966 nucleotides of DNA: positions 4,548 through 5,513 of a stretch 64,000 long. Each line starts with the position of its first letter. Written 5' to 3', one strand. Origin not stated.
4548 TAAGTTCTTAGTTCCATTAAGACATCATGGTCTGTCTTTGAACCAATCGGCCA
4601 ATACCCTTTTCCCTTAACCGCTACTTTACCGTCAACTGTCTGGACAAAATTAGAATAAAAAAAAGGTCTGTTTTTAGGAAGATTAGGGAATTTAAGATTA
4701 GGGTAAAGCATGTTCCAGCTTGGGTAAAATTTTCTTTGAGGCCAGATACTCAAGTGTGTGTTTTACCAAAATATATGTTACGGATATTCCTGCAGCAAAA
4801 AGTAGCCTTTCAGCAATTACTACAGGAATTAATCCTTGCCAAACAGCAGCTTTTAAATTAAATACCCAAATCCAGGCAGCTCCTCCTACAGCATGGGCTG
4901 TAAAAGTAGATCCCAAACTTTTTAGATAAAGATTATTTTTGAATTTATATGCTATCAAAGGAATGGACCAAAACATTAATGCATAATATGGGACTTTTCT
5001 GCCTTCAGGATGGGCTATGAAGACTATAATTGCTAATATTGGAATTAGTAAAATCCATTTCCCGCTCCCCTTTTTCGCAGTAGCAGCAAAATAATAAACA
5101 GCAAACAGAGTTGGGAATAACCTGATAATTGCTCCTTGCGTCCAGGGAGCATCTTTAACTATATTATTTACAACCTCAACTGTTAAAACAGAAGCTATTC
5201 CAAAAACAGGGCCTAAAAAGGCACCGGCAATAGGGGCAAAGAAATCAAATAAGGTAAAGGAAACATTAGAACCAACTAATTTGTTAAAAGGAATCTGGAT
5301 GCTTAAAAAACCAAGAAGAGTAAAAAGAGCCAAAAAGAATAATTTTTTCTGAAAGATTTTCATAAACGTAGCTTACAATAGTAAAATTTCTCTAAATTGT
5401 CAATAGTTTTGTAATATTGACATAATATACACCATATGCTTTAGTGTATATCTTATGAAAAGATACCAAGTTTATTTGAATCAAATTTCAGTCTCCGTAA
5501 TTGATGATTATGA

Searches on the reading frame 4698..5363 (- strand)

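Call 56: search_protein_families(library=pfam, proteins=[window:4698-5363:-], max_evalue=0.001)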
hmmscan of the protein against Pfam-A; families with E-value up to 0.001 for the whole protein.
window:4698-5363:- (221 aa): 1 family
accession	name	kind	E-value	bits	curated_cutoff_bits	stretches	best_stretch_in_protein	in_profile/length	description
PF12822.12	ECF_trnsprt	-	0.0001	22.8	30.7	0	9-189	4-161/169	ECF transporter, substrate-specific component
